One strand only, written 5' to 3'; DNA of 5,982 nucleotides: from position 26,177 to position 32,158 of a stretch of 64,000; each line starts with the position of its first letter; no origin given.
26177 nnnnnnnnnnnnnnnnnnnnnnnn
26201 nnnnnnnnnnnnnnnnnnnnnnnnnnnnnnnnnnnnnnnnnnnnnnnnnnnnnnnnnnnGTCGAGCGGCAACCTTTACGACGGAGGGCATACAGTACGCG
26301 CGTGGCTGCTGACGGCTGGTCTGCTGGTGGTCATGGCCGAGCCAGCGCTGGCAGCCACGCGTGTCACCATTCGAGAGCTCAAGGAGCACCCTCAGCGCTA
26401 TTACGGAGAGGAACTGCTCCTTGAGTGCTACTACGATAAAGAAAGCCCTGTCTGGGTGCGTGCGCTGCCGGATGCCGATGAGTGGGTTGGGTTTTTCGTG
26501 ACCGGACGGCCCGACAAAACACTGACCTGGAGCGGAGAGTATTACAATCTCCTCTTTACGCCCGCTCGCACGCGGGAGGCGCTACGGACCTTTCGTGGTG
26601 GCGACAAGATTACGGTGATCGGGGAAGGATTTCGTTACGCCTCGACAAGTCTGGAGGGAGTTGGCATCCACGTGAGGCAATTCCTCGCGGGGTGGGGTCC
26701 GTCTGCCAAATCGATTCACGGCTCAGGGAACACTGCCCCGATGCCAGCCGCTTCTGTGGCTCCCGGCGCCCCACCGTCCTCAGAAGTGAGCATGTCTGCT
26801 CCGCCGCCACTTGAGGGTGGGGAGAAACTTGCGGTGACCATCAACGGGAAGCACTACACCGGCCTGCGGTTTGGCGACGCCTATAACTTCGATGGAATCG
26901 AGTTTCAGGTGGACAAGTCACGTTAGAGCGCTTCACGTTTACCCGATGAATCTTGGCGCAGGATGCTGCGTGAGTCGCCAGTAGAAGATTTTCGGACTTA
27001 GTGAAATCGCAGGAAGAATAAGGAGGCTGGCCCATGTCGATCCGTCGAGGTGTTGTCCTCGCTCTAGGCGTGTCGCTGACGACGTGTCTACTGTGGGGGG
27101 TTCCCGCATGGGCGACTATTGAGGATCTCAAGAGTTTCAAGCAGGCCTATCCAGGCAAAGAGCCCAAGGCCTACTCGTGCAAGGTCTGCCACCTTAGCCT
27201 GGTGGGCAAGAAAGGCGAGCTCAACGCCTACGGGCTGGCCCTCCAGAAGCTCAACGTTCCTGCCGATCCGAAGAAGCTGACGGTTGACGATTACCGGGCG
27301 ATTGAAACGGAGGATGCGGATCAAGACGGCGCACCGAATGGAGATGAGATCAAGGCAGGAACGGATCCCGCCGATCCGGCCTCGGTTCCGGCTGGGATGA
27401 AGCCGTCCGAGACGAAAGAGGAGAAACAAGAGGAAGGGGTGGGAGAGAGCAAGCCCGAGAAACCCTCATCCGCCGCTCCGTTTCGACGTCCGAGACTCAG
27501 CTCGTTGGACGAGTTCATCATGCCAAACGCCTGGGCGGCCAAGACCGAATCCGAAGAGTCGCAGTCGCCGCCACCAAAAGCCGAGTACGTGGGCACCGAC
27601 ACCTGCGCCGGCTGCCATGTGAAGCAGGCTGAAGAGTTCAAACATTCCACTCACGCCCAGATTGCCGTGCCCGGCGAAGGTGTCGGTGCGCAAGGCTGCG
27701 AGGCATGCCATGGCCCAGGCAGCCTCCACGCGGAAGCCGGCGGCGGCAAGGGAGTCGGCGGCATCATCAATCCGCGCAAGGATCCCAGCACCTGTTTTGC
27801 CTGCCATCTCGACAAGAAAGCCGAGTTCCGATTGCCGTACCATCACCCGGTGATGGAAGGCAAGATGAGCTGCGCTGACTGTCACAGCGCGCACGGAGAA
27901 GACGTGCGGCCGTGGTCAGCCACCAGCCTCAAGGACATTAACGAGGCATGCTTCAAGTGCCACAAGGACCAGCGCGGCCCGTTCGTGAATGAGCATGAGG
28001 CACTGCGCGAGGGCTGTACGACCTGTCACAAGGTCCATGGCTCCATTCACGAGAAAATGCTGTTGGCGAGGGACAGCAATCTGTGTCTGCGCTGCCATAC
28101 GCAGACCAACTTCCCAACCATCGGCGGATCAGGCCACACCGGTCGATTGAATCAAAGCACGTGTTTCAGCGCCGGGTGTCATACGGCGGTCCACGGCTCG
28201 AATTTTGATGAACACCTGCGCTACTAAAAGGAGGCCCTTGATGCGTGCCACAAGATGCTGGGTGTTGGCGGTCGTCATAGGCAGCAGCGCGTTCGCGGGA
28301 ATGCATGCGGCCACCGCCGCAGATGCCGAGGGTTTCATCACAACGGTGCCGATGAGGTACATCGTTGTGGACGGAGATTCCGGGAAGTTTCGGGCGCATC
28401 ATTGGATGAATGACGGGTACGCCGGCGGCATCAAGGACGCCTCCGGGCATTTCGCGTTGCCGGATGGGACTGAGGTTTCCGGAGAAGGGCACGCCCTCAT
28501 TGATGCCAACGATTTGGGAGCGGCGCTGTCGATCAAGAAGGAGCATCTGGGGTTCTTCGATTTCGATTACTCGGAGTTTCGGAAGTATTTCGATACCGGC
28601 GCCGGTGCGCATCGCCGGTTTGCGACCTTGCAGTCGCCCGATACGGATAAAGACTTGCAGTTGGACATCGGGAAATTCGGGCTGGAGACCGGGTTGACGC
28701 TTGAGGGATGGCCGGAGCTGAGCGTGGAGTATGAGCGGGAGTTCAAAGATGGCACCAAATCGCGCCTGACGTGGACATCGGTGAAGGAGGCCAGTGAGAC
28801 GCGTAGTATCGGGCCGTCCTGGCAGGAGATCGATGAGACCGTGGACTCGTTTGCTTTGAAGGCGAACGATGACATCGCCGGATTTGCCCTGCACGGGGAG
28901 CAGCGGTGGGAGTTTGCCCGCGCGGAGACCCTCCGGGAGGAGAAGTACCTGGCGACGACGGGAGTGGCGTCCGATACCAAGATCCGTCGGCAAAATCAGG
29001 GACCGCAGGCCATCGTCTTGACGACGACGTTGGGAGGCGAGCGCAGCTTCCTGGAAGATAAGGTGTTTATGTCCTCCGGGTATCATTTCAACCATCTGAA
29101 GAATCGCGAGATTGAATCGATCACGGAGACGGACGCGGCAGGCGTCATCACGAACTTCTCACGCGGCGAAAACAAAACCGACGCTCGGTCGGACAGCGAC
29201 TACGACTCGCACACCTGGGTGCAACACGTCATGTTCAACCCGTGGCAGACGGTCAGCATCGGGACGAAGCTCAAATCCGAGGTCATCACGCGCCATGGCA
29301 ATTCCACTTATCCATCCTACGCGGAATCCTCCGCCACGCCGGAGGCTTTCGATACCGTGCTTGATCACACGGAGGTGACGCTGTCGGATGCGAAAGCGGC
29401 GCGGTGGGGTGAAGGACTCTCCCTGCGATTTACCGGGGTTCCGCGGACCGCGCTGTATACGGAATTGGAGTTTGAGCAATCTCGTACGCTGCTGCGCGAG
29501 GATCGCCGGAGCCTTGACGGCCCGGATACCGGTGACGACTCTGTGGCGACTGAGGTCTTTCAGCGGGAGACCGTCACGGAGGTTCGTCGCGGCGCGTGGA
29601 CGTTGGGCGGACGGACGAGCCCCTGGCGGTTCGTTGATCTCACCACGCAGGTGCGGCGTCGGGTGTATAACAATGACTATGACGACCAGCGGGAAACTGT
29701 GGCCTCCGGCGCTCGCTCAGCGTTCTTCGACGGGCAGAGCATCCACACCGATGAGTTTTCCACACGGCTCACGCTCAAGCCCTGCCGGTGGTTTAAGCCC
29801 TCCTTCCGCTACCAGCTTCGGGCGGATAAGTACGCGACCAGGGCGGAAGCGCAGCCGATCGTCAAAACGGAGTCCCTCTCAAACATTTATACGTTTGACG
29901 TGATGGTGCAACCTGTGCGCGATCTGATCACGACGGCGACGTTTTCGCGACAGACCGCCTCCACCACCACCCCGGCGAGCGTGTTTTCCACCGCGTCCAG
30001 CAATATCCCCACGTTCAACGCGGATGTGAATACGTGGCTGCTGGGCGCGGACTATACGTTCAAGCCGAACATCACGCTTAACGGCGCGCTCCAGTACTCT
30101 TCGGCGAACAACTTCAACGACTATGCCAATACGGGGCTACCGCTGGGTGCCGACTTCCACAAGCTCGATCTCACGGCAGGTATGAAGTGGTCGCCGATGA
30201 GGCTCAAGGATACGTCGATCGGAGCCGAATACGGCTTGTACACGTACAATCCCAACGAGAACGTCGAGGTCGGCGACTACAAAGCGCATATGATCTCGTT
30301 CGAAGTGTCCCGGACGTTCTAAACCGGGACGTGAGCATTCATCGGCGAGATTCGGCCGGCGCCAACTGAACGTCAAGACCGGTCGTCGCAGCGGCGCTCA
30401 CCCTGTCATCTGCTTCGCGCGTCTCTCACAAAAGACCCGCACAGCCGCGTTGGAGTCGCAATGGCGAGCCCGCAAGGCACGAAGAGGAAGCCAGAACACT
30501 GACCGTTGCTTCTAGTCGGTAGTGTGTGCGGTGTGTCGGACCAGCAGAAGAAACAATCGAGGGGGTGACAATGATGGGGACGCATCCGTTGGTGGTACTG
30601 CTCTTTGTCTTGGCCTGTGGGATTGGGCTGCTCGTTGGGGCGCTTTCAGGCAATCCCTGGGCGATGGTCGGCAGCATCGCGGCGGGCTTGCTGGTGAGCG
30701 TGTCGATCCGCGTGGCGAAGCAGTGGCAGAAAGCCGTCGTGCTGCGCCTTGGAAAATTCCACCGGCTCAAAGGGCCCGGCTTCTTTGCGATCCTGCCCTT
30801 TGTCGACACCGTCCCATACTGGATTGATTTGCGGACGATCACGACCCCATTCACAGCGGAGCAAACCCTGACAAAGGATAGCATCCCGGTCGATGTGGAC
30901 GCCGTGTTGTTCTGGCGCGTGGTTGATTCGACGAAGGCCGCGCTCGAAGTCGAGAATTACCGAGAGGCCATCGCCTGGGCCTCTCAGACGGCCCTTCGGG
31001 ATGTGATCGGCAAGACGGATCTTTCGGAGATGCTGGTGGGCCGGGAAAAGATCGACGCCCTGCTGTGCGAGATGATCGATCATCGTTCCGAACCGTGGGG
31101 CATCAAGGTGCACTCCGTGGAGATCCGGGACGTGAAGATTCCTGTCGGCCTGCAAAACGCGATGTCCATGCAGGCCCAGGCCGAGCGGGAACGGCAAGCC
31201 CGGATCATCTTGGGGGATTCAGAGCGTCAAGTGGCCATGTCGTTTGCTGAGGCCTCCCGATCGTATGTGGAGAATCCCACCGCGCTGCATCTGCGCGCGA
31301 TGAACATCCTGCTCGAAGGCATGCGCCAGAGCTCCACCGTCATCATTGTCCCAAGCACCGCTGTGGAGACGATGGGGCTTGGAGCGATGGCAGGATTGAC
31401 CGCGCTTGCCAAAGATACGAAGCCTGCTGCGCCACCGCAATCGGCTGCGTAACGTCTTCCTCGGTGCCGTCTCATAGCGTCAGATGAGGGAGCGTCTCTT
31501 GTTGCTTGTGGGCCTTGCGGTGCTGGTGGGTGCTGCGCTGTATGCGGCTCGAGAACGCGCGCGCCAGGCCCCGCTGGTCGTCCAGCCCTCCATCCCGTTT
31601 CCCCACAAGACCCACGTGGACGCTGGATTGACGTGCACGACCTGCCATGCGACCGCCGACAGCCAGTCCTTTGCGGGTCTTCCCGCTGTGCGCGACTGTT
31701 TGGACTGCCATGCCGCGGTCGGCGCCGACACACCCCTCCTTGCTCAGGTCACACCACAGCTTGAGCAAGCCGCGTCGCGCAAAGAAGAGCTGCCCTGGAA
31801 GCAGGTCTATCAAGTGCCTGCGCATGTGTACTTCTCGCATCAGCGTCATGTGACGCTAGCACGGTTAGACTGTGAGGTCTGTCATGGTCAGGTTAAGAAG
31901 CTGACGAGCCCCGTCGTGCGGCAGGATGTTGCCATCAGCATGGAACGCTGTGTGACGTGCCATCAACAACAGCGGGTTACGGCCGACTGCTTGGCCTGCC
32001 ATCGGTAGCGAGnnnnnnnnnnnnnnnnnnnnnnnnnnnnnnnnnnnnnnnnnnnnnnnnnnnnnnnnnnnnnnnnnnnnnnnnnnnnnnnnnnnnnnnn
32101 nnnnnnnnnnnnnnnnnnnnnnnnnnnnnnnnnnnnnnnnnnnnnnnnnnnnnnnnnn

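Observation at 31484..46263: Thirteen-gene, tightly coupled operon stacking five different quinone-pool interfaces with 40 c-type hemes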

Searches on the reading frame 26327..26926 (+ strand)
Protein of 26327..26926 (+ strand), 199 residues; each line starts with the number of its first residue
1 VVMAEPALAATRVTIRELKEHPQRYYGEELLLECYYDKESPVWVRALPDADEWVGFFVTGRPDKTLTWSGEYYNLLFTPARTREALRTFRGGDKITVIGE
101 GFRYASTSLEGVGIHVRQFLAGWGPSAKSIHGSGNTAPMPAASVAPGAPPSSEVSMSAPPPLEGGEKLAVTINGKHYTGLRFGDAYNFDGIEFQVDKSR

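Call 7: search_protein_families(library=pfam, proteins=[window:26327-26926:+], max_evalue=0.01)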
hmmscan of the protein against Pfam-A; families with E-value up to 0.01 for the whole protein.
window:26327-26926:+ (199 aa): 0 families

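Call 40: search_protein_families(library=ncbifam, proteins=[window:26327-26926:+], max_evalue=0.01)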
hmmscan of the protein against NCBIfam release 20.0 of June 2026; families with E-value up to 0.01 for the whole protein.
window:26327-26926:+ (199 aa): 0 families
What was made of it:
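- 26327..26926 (+): Context: conserved 199-aa protein of unknown function that travels with Cyc2. No Pfam or NCBIfam hit (calls 7, 40).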

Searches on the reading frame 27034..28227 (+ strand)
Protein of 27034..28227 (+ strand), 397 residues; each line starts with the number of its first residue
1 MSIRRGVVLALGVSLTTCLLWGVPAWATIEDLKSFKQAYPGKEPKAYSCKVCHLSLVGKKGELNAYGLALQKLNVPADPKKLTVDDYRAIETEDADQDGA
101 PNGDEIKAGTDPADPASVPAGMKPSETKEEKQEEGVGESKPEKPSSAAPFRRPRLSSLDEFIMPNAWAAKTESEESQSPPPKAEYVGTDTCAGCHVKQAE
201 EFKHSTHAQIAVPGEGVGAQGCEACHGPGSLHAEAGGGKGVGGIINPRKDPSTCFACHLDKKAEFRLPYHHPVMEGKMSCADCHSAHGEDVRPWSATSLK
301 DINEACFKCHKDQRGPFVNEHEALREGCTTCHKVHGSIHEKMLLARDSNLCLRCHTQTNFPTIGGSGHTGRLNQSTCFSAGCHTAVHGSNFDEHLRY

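Call 7: search_protein_families(library=pfam, proteins=[window:27034-28227:+], max_evalue=0.01)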
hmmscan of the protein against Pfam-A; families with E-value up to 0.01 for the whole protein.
window:27034-28227:+ (397 aa): 6 families
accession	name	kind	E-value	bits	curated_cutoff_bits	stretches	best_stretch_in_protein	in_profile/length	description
PF09699.15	Paired_CXXCH_1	-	3.2e-19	68.8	20.6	2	321-358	1-39/41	Doubled CXXCH motif (Paired_CXXCH_1)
PF14522.11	Cytochrome_C7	-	1.8e-08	34.5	24.8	2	201-285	2-67/67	Cytochrome c7 and related cytochrome c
PF22113.1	Mtrc-MtrF_II-IV_dom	-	5e-06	26.6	30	0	188-230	120-167/176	Outer membrane cytochrome MtrC/MtrF-like, domains II/IV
PF22678.1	Cytochrom_c_NrfB-like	-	4.1e-05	24.4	27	0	297-338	27-71/89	Cytochrome c-type protein NrfB-like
PF14537.11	Cytochrom_c3_2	-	0.00012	22.9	25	0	252-311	27-79/79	Cytochrome c3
PF18884.5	TSP3_bac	-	0.0095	16.2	25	0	96-115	3-22/22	Bacterial TSP3 repeat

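Call 40: search_protein_families(library=ncbifam, proteins=[window:27034-28227:+], max_evalue=0.01)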
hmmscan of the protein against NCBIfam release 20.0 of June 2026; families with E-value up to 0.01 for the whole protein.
window:27034-28227:+ (397 aa): 10 families
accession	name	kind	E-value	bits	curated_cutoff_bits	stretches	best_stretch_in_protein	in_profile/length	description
NF041028.1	decahem_GSU2203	exception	1.1e-45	156.2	325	2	248-357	145-254/317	GSU2203 family decaheme c-type cytochrome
TIGR03508.1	decahem_SO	subfamily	6.5e-45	153.6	192.2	2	248-392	114-257/258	DmsE family decaheme c-type cytochrome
TIGR01905.1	paired_CXXCH_1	subfamily_domain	5.2e-13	48.7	25.2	2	321-359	1-40/41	doubled CXXCH domain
NF008659.0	PRK11659.1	equivalog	9.7e-08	31.9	184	1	188-314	46-171/188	cytochrome c nitrite reductase pentaheme subunit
NF041198.1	UshA_like_PCGU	equivalog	1.4e-07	30.5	275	2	221-262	474-512/519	UshA-like (seleno)protein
TIGR03153.1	cytochr_NrfH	equivalog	2e-06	27.9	134.2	1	248-358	25-136/138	cytochrome c nitrite reductase small subunit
NF041762.1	diheme_GEGP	equivalog_domain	2.1e-06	27.2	300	1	42-120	44-122/359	GEGP motif-containing diheme protein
NF043010.1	Cyt554_Nsmonas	equivalog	8.2e-05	22.1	400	1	169-232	61-121/238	cytochrome c-550 CycA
TIGR03146.1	cyt_nit_nrfB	equivalog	0.00012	22.4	166.6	2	250-314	83-145/145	cytochrome c nitrite reductase pentaheme subunit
NF042425.1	Amuc_1099_fam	equivalog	0.00044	19.9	50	1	90-121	125-156/321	Amuc_1099 family pilus-like system protein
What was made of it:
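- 27034..28227 (+): Context: 8-heme periplasmic cytochrome of the MtrA/DmsE family. NCBIfam TIGR03508 scores 153.6 bits (cutoff 192) and the GSU2203 family 156 bits (call 40).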

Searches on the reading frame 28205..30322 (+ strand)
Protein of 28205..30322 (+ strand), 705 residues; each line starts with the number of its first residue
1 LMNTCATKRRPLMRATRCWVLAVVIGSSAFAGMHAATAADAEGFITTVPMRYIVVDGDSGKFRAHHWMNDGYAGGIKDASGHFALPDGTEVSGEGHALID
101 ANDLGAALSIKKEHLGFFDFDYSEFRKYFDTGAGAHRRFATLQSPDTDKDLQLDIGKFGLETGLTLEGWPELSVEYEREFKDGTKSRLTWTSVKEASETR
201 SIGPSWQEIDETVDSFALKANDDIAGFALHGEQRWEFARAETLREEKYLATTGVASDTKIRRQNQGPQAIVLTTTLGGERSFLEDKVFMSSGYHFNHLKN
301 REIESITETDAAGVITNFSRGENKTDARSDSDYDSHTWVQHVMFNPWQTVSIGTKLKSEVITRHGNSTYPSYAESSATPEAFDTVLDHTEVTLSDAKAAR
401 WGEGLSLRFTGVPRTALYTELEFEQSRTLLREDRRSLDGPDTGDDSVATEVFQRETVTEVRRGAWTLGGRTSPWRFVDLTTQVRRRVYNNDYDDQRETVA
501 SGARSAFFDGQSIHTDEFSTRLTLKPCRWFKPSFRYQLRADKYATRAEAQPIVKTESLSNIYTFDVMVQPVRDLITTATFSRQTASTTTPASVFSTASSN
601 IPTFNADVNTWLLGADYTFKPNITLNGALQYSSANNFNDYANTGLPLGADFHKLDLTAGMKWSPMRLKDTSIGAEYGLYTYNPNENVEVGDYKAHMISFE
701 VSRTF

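Call 7: search_protein_families(library=pfam, proteins=[window:28205-30322:+], max_evalue=0.01)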
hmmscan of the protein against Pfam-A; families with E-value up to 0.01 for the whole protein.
window:28205-30322:+ (705 aa): 0 families

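Call 40: search_protein_families(library=ncbifam, proteins=[window:28205-30322:+], max_evalue=0.01)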
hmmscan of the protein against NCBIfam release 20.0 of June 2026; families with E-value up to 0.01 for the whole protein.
window:28205-30322:+ (705 aa): 0 families

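Call 69: predict_structure(protein=window:28241-30322:+)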
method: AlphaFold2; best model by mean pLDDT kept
length: 693 residues; sequences in the alignment: 1
mean_pLDDT: 27.7   pTM: 0.18
mean pLDDT of the five models: 27.7, 25.5, 24.3, 22.5, 22.0
residues with pLDDT >= 90: 0; 70-90: 0; 50-70: 7; < 50: 686
segments of 3 or more residues with pLDDT < 50: 1-164, 174-693
pLDDT, mean of each block of 10 residues (from residue 1): 30 30 29 32 34 34 34 32 28 33 30 32 28 31 32 35 46 42 28 27 24 25 26 26 25 26 24 22 24 27 27 28 25 24 24 26 28 25 25 23 23 24 29 26 26 27 24 25 30 26 23 23 23 26 24 24 24 24 25 27 26 24 34 30 27 26 28 33 28 28
secondary structure, 60 per line:
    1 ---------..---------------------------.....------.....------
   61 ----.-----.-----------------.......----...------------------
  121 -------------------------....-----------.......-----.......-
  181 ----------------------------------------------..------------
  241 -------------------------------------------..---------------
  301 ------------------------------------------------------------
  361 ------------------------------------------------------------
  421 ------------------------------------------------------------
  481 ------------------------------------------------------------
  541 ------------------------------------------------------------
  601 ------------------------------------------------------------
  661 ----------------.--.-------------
elements in order (helices of 4 or more, strands of 3 or more residues): E39-43 E50-54 H89-95 H146-149 E161-167 E173-179
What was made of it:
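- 28241..30322 (+): Context: 693-aa putative outer-membrane porin partner of the 8-heme cytochrome. No family hit was found, and the single-sequence AF2 model failed (pLDDT 27.7, call 69).
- On MtrAB-type porin-cytochrome conduit: The single-sequence AF2 model is unusable (pLDDT 27.7, call 69).
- Tried and rejected: Single-sequence AlphaFold of the 693-aa putative porin gave pLDDT 27.7 and is unusable (call 69).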

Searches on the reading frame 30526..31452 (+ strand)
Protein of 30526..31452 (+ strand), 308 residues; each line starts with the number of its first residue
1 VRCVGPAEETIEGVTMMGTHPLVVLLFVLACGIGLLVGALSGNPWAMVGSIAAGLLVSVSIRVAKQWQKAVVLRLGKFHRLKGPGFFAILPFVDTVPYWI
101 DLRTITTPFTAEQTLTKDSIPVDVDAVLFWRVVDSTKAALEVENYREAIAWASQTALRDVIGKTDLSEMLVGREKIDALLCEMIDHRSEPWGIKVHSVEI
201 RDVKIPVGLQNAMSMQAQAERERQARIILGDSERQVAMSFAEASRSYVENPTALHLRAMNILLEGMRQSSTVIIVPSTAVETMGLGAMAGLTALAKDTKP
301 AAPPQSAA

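Call 7: search_protein_families(library=pfam, proteins=[window:30526-31452:+], max_evalue=0.01)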
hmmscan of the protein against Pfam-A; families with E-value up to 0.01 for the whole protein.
window:30526-31452:+ (308 aa): 2 families
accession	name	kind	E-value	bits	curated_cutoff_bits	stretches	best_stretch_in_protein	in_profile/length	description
PF01145.31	Band_7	-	2.6e-33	116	23.6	1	63-228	2-170/176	SPFH domain / Band 7 family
PF13421.11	Band_7_1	-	0.0084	16.2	24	0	125-217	113-207/211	SPFH domain-Band 7 family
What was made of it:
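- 30571..31452 (+): SPFH/Band-7 membrane scaffold protein; probable first gene of the block. Pfam Band_7 E = 2.6e-33 (call 7).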

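Call 40: search_protein_families(library=ncbifam, proteins=[window:30526-31452:+], max_evalue=0.01)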
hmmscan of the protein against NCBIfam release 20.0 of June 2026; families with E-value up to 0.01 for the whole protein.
window:30526-31452:+ (308 aa): 4 families
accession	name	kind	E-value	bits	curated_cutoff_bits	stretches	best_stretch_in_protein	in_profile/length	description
TIGR01933.1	hflK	equivalog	3.7e-20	72.5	159.4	1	62-227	2-169/261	FtsH protease activity modulator HflK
NF008181.0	PRK10930.1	equivalog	3.3e-08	32.8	660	1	61-213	97-251/419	FtsH protease activity modulator HflK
TIGR01932.1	hflC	equivalog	4.3e-08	32.4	134.4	1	57-174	16-144/318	protease modulator HflC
NF008259.0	PRK11029.1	equivalog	1.7e-06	27.3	427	1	55-138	14-103/334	protease modulator HflC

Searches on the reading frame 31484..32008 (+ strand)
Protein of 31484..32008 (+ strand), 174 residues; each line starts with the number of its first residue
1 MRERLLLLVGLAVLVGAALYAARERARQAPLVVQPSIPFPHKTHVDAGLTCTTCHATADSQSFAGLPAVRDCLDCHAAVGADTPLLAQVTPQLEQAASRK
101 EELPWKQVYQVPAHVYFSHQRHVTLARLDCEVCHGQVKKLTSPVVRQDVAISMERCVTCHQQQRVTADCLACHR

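Call 5: search_protein_families(library=pfam, proteins=[window:31484-32008:+], max_evalue=0.01)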
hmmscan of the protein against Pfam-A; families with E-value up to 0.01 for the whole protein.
window:31484-32008:+ (174 aa): 5 families
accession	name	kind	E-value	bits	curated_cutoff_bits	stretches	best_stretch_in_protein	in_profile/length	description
PF14522.11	Cytochrome_C7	-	1.1e-11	44.8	24.8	2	115-174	1-67/67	Cytochrome c7 and related cytochrome c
PF02085.21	Cytochrom_CIII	-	2.2e-09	38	22.9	1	27-79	11-56/101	Class III cytochrome C family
PF14537.11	Cytochrom_c3_2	-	5.6e-07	30.4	25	1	44-134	2-64/79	Cytochrome c3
PF09699.15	Paired_CXXCH_1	-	6.9e-05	22.9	20.6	0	69-86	6-23/41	Doubled CXXCH motif (Paired_CXXCH_1)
PF22113.1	Mtrc-MtrF_II-IV_dom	-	0.0026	17.7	30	0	50-163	8-130/176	Outer membrane cytochrome MtrC/MtrF-like, domains II/IV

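Call 8: search_protein_families(library=ncbifam, proteins=[window:31484-32008:+], max_evalue=0.01)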
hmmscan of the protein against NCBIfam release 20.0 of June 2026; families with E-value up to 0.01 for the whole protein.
window:31484-32008:+ (174 aa): 8 families
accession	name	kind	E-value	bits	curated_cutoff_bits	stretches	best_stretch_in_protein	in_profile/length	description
NF041781.1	mnquin_red_QrcA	equivalog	9.7e-23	80.6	180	1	34-174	29-174/174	menaquinone reductase multiheme cytochrome c subunit QrcA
NF043011.1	CytC7_Geobact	equivalog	1.3e-09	38.4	120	2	114-174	32-89/89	cytochrome c7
TIGR03508.1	decahem_SO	subfamily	5.7e-05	22.7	192.2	0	114-173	22-77/258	DmsE family decaheme c-type cytochrome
NF045713.1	CxxCH_16_HmcA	equivalog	8.1e-05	21.4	400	0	34-82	293-331/541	sulfate respiration complex hexadecaheme cytochrome HmcA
TIGR03507.1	decahem_SO1788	subfamily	0.0014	17.2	209.3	0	37-79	237-279/672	OmcA/MtrC family decaheme c-type cytochrome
NF047727.1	4hemeCytCCctA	equivalog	0.0023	18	180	0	43-78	33-66/109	tetraheme c-type cytochrome CctA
TIGR01905.1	paired_CXXCH_1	subfamily_domain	0.0039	17.1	25.2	0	69-86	6-23/41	doubled CXXCH domain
NF041028.1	decahem_GSU2203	exception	0.0041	16.4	325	0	46-165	99-221/317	GSU2203 family decaheme c-type cytochrome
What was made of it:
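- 31484..32008 (+): g1: membrane-anchored pentaheme cytochrome, ActA/QrcA-like. NCBIfam QrcA scores 80.6 bits, below the cutoff of 180 (call 8).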

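Call 33: search_solved_structures(query=window:31484-32008:+, max_evalue=0.1)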
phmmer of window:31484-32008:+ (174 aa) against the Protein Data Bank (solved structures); distinct sequences matched with E-value up to 0.1: 12.
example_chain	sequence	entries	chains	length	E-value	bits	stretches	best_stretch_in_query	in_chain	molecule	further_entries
8k9e_A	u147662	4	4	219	2.1e-26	96.1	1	6-163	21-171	Cytochrome c7-like domain-containing protein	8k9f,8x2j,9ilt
6f0k_A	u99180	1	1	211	2.3e-18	70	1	37-164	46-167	Cytochrome c family protein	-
6lod_A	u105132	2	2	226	1.9e-17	67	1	32-162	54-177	MULTIHEME_CYTC domain-containing protein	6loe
6btm_A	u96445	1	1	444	2.5e-17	66.6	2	98-166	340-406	Alternative Complex III subunit A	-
3ov0_A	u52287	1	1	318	1e-05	28.8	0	106-173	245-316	Cytochrome c family protein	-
3ouq_A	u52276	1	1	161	0.00077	22.7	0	114-174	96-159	Cytochrome c family protein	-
3bxu_A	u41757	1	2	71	0.0025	21.1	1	114-174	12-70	Cytochrome c3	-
3oue_A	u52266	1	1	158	0.01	19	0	104-173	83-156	Cytochrome c family protein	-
1kwj_A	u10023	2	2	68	0.021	18.1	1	112-173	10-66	cytochrome c7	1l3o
1ehj_A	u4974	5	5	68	0.028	17.6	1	113-173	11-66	CYTOCHROME C7 | CYTOCHROME C551.5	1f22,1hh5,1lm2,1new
3h4n_A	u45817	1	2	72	0.04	17.1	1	36-81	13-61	Cytochrome c7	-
1w7o_A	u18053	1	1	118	0.086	16.1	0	28-72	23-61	CYTOCHROME C3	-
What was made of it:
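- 31484..32008 (+): PDB ActA 8k9e_A scores 96 bits and 6f0k_A 70 bits (call 33).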
